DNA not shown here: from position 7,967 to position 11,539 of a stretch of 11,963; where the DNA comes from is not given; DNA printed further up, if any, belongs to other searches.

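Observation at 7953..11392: Giant GT-C (ArnT/PMT-like) membrane glycosyltransferase fused to a beta-propeller-like extracytoplasmic domain, preceded by an overlapping Cys-rich micro-ORF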

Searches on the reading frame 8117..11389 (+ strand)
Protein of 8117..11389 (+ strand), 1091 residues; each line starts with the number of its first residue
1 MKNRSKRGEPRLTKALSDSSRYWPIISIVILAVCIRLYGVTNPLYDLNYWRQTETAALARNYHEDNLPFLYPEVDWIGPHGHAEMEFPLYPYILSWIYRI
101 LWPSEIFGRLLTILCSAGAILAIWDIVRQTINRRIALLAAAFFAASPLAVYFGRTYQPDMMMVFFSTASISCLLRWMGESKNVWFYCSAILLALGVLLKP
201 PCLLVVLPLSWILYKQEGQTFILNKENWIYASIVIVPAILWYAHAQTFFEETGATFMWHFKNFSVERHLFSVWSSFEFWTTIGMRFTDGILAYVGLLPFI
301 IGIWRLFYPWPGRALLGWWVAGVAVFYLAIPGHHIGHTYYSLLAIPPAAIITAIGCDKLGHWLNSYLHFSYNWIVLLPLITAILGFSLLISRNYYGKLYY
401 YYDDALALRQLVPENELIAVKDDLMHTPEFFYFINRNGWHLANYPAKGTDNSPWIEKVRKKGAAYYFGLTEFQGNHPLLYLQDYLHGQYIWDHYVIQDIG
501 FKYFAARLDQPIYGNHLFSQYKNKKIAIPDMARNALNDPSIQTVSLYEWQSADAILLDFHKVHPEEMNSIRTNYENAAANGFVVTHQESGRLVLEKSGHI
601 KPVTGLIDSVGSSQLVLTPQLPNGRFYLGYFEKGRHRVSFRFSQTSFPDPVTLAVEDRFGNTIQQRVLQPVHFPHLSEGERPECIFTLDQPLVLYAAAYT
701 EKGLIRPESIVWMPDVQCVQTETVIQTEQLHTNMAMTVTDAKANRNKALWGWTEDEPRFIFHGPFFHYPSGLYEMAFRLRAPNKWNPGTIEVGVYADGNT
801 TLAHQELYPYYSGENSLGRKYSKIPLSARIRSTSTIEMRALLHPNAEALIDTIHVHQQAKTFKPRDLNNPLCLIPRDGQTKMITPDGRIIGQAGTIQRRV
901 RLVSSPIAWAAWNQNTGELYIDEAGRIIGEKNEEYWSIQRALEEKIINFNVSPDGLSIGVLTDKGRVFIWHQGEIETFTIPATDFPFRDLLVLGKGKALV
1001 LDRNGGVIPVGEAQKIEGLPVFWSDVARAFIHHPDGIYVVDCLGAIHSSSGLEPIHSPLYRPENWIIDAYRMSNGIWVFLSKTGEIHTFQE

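Call 7: search_protein_families(library=pfam, proteins=[window:8117-11389:+], max_evalue=0.01)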
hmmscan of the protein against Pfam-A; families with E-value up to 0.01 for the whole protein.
window:8117-11389:+ (1091 aa): 3 families
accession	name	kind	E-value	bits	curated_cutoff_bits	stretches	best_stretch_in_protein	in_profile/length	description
PF13231.12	PMT_2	-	1.7e-19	71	26.1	1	88-239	4-158/160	Dolichyl-phosphate-mannose-protein mannosyltransferase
PF02366.24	PMT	-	7.3e-11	42.5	22.7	1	27-237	2-226/245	Dolichyl-phosphate-mannose-protein mannosyltransferase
PF09913.15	DUF2142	-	0.00044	19.6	30.1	1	107-325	126-336/395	Predicted membrane protein (DUF2142)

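Call 8: find_homologous_proteins(query=window:8117-11389:+)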
Query window:8117-11389:+ (1091 aa): 20 proteins with E <= 0.001 among 8000 candidates.
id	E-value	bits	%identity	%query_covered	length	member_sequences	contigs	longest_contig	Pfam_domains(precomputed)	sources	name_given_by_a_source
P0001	0.0e+0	2590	100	100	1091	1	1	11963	PF02366.25,PF13231.13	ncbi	-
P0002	0.0e+0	1490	57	100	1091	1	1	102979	PF13231.13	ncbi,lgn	-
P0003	0.0e+0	1461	56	100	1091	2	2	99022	PF13231.13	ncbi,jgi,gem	jgi:hypothetical protein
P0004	0.0e+0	1061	44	98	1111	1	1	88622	PF13231.13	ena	-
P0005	1.1e-294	999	42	98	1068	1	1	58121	PF13231.13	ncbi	-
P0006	3.5e-290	984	43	98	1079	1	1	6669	PF02366.25,PF13231.13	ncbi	-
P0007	8.4e-286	969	43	97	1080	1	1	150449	PF13231.13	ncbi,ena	-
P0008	4.6e-284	964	42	99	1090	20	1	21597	PF13231.13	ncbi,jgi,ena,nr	ncbi:MAG TPA: glycosyltransferase family 39 protein [bacterium]|nr:glycosyltransferase family 39 pro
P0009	9.4e-284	963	43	100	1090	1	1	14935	PF02366.25,PF13231.13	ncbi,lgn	ncbi:MAG: ArnT family glycosyltransferase [bacterium]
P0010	4.2e-283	960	44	97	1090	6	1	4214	PF02366.25,PF09913.16,PF13231.13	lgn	-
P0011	7.0e-274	930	41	97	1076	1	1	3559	PF13231.13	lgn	-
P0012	3.3e-270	918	47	79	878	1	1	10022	PF13231.13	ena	-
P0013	3.7e-260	884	39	96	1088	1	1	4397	PF02366.25,PF13231.13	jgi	-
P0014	7.6e-240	817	38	97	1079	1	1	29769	PF09913.16,PF13231.13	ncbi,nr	ncbi:MAG: glycosyltransferase family 39 protein [Candidatus Hinthialibacter antarcticus]|nr:glycosyl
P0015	1.8e-231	789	38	100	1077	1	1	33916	PF13231.13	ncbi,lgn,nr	ncbi:MAG: hypothetical protein GC154_19855 [bacterium]|nr:hypothetical protein [bacterium]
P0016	5.0e-224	765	36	98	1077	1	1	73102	PF13231.13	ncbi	-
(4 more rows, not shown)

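Call 9: search_protein_families(library=ncbifam, proteins=[window:8117-11389:+], max_evalue=0.01)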
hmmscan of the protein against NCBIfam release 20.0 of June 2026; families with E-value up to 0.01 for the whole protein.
window:8117-11389:+ (1091 aa): 1 family
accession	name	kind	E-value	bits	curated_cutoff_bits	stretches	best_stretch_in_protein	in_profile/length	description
TIGR03663.1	TIGR03663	subfamily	7.8e-16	58.1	126.25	1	88-207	53-171/435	flippase activity-associated protein Agl23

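Call 15: find_related_loci(query=A1, collection=genome_contigs, flank=10000)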
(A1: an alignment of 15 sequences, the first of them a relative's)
Query A1 (1091 aa) in genome_contigs; peptide patterns used: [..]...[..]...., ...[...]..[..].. (x = any residue, [..] = any of these).
131 stretches matched a pattern; 11 encode a relative of the query (tblastn E <= 1e-3); 11 distinct loci.
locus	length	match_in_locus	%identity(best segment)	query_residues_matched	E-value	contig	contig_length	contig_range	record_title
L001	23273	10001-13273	57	1-1091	0e+0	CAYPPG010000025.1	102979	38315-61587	MAG TPA_asm: uncultured bacterium isolate SRP141376_co4_190 genome assembly, contig: NODE_304_length_102979_cov_8.895544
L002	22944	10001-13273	56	1-1091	0e+0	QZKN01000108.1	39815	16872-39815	MAG: Candidatus Omnitrophota bacterium isolate SURF_12 Ga0104751_1001444, whole genome shotgun sequence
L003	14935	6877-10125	43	4-1091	0e+0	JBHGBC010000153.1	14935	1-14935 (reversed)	MAG: bacterium isolate SBS.BIN.52 SBSBIN52_contig_153, whole genome shotgun sequence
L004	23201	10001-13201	42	19-1091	0e+0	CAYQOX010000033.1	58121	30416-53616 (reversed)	MAG TPA_asm: uncultured bacterium isolate SRP141376_co2_274 genome assembly, contig: NODE_1353_length_58121_cov_7.856336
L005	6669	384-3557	43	26-1091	0e+0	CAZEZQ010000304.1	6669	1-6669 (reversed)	MAG TPA_asm: uncultured bacterium isolate SRP141376_co3_307 genome assembly, contig: NODE_30324_length_6669_cov_3.508316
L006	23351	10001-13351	39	28-1091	0e+0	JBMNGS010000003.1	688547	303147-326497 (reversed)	MAG: bacterium isolate SBF912LR0HQ0026 contig_39376, whole genome shotgun sequence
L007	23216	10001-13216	38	1-1091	0e+0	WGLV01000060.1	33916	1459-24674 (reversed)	MAG: bacterium isolate RI_285 c_000000087649, whole genome shotgun sequence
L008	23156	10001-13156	36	28-1091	0e+0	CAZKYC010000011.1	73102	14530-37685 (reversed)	MAG TPA_asm: uncultured bacterium isolate SRP141376_co3_53 genome assembly, contig: NODE_792_length_73102_cov_9.008898,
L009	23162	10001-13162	43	35-1091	0e+0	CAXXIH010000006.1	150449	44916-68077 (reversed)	MAG: bacterium isolate 8561d366-b592-423a-86f8-33741145bb09 genome assembly, contig: contig_6, whole genome shotgun sequ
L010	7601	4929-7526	46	25-1091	8e-147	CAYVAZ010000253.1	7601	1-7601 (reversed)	MAG TPA_asm: uncultured bacterium isolate SRP141376_co3_289 genome assembly, contig: NODE_25871_length_7601_cov_5.490724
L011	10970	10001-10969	52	7-332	2e-94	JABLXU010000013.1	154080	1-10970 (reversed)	MAG: Candidatus Omnitrophota bacterium isolate Ch114 contig13, whole genome shotgun sequence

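Call 22: search_protein_families(library=pfam, proteins=[L001:9222-9998:+, L007:8982-9926:+, L008:9104-9895:+, L003:5554-6789:+, L001:7829-8824:-], max_evalue=1)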
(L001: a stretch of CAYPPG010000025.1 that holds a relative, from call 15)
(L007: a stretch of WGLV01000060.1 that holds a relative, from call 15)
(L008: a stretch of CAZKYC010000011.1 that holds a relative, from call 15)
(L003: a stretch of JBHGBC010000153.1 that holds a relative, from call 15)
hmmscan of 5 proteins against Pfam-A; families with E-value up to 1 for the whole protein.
L001:9222-9998:+ (259 aa): 2 families
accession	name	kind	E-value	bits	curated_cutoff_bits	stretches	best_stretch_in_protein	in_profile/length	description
PF18912.6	DZR_2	-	1.6e-06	28.3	27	2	16-49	8-41/56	Double zinc ribbon domain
PF12773.13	DZR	-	0.0041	17.7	27.3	1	197-215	26-44/45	Double zinc ribbon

L007:8982-9926:+ (315 aa): 7 families
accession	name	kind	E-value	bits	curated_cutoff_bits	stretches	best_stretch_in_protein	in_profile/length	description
PF14260.11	zf-C4pol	-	0.013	16.2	28.9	1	257-287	1-29/70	C4-type zinc-finger of DNA polymerase delta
PF01155.25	HypA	-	0.028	14.9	28.9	1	249-277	65-95/112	Hydrogenase/urease nickel incorporation, metallochaperone, hypA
PF17032.10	Zn_ribbon_15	-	0.042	15.1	28.9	0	254-274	52-72/73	zinc-ribbon family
PF18912.6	DZR_2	-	0.046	14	27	1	256-277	9-30/56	Double zinc ribbon domain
PF12773.13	DZR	-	0.077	13.6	27.3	1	257-275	1-19/45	Double zinc ribbon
PF07618.16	DUF1580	-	0.22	11.6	24.4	1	15-33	13-31/57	Protein of unknown function (DUF1580)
PF18687.6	DUF5637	-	0.42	11.1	31.3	1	253-268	12-27/33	Family of unknown function (DUF5637)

L008:9104-9895:+ (264 aa): 7 families
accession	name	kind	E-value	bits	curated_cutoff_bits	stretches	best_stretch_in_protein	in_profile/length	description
PF18912.6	DZR_2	-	7.8e-05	22.9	27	2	206-228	9-31/56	Double zinc ribbon domain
PF12773.13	DZR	-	0.0011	19.5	27.3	2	207-225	1-19/45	Double zinc ribbon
PF17032.10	Zn_ribbon_15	-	0.015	16.5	28.9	1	194-224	51-72/73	zinc-ribbon family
PF03660.19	PHF5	-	0.022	15.4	26.7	0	202-226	53-77/104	PHF5-like protein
PF14260.11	zf-C4pol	-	0.028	15.1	28.9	1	207-237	1-29/70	C4-type zinc-finger of DNA polymerase delta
PF10235.14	Cript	-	0.063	14.4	25.5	0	176-225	17-67/90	Microtubule-associated protein CRIPT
PF01978.25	TrmB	-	0.096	13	25.6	1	171-202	25-56/68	Sugar-specific transcriptional regulator TrmB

L003:5554-6789:+ (412 aa): 0 families

L001:7829-8824:- (331 aa): 1 family
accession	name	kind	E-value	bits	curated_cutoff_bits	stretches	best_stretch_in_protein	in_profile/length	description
PF25806.1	RHH_ERCC6L2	-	0.014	16.1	27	1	42-86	4-48/75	ERCC6L2-like, ribbon-helix-helix domain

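Call 27: predict_structure(alignment_id=A1)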
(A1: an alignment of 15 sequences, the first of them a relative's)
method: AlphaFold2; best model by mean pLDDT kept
length: 1091 residues; sequences in the alignment: 15
mean_pLDDT: 81.6   pTM: 0.65
mean pLDDT of the five models: 81.6, 79.2, 78.6, 77.9, 77.2
residues with pLDDT >= 90: 356; 70-90: 546; 50-70: 148; < 50: 41
segments of 3 or more residues with pLDDT < 50: 1-18, 77-82, 424-429
pLDDT, mean of each block of 10 residues (from residue 1): 27 41 79 75 52 72 73 49 61 88 84 92 91 89 86 83 94 86 91 87 87 86 87 88 71 52 64 74 68 75 85 86 71 58 87 90 83 83 79 58 65 70 50 55 58 86 81 65 81 84 84 82 87 71 88 92 84 91 88 86 86 77 86 89 87 92 91 89 89 92 89 79 78 77 89 88 81 92 83 87 90 80 92 83 92 88 77 86 89 79 88 90 91 86 91 93 95 91 93 94 94 90 91 91 94 91 92 92 91 88
secondary structure, 60 per line:
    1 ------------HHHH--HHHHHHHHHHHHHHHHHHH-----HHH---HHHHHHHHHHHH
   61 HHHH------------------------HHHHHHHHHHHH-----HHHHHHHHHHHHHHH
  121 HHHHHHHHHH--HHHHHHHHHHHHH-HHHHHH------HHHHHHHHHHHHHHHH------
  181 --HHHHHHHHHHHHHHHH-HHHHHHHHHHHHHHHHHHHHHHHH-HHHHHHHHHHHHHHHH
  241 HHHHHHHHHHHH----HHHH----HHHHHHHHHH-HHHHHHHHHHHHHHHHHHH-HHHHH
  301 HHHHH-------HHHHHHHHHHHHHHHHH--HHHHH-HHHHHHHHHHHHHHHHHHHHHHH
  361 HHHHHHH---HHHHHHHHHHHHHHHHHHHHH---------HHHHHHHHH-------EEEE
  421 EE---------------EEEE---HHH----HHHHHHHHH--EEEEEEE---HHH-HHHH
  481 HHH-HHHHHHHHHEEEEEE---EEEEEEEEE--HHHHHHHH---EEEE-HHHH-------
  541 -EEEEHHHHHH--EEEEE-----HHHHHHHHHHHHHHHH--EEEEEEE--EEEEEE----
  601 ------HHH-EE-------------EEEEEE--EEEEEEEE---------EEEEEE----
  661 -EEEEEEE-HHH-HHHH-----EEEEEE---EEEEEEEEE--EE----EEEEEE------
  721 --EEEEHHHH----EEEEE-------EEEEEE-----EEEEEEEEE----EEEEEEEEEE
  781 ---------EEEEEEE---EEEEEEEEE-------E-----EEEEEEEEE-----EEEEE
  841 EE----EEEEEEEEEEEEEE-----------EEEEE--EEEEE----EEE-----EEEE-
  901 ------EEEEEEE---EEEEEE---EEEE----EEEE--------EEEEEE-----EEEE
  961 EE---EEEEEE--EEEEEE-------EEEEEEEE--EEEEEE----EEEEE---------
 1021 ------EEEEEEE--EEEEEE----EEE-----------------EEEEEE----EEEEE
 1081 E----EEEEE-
elements in order (helices of 4 or more, strands of 3 or more residues): H13-16 H19-37 H49-64 H89-100 H106-130 H133-145 H147-152 H159-174 H183-198 H200-223 H225-252 H257-260 H265-274 H276-294 H296-305 H313-329 H332-336 H338-367 H371-391 H401-409 E417-422 E438-441 H452-460 E463-469 H477-483 H485-493 E494-499 E503-511 H514-521 E525-528 H530-533 E542-545 H546-551 E554-558 H564-579 E582-588 E591-596 E626-631 E634-641 E651-656 E662-668 H674-677 E683-688 E692-700 E709-714 E723-726 H727-730 E735-739 E747-752 E758-766 E771-780 E790-796 E800-808 E822-830 E836-842 E847-860 E872-876 E879-883 E888-890 E896-899 E907-913 E917-922 E926-929 E934-937 E946-951 E957-962 E966-971 E974-979 E987-994 E997-1002 E1007-1011 E1027-1033 E1036-1041 E1046-1048 E1066-1071 E1076-1081 E1086-1090

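Call 30: fold_search(model_id=the predicted structure, library=pdb)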
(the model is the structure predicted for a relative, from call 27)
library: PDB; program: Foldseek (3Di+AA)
matches with E <= 10: 1805; with E <= 0.001: 897
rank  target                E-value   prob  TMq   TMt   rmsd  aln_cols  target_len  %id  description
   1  3waj                  3.4e-10  1.00  0.27  0.36  18.5       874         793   12  Crystal structure of the Archaeoglobus fulgidus oligosaccharyltransferase (O29867_ARCFU) complex with Zn and sulfate (released 2013-10-30)
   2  5gmy_A                6.8e-10  1.00  0.26  0.32  19.2       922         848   11  Crystal structure of the Archaeoglobus fulgidus oligosaccharyltransferase (O29867_ARCFU) tethered with an acceptor pep (released 2017-02-01)
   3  5f15                  2.7e-09  1.00  0.33  0.61   6.5       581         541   13  Crystal Structure of ArnT from Cupriavidus metallidurans bound to Undecaprenyl phosphate (released 2016-02-17)
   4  7e9s_A                2.7e-09  1.00  0.29  0.35  18.1       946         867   10  Archaeal oligosaccharyltransferase AglB from Archaeoglobus fulgidus in complex with an inhibitory peptide and a dolich (released 2021-09-08)
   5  3wak                  3.2e-09  1.00  0.28  0.34  17.6       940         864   12  Crystal structure of the Archaeoglobus fulgidus oligosaccharyltransferase (O29867_ARCFU) in the apo form (released 2013-10-30)
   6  5ezm                  5.8e-09  1.00  0.32  0.60   6.8       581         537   14  Crystal Structure of ArnT from Cupriavidus metallidurans in the apo state (released 2016-02-17)
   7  6wbx                  1.1e-08  1.00  0.25  0.22  31.8      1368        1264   10  Single-Particle Cryo-EM Structure of Arabinofuranosyltransferase AftD from Mycobacteria, Mutant R1389S Class 1 (released 2020-05-13)
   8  8age_A                2.3e-08  1.00  0.29  0.46  11.3       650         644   12  Structure of yeast oligosaccharylransferase complex with acceptor peptide bound (released 2022-12-07)
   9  7oci_F                2.8e-08  1.00  0.29  0.46  11.7       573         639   14  Cryo-EM structure of yeast Ost6p containing oligosaccharyltransferase complex (released 2022-02-16)
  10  6s7t_A                3.4e-08  1.00  0.29  0.42  10.7       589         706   12  Cryo-EM structure of human oligosaccharyltransferase complex OST-B (released 2019-12-18)
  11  9n9j_I                1.0e-07  1.00  0.28  0.40  13.4       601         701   11  Structure of a GRP94 folding intermediate engaged with a CCDC134- and FKBP11-bound secretory translocon (released 2025-11-19)
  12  6s7o_A                1.2e-07  1.00  0.29  0.44  12.6       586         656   13  Cryo-EM structure of human oligosaccharyltransferase complex OST-A (released 2019-12-18)
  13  8agc_A                1.5e-07  1.00  0.28  0.40  13.2       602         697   13  Structure of yeast oligosaccharylransferase complex with lipid-linked oligosaccharide and non-acceptor peptide bound (released 2022-12-07)
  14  8pn9_A                1.6e-07  1.00  0.29  0.44  12.4       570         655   12  Structure of human oligosaccharyltransferase OST-A complex bound to NGI-1 (released 2024-05-08)
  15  8b6l_I                2.4e-07  1.00  0.27  0.40  11.5       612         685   12  Subtomogram average of the human Sec61-TRAP-OSTA-translocon (released 2022-12-07)
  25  2ymu_A                8.0e-07  1.00  0.16  0.28  21.3       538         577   10  Structure of a highly repetitive propeller structure (released 2012-10-17)
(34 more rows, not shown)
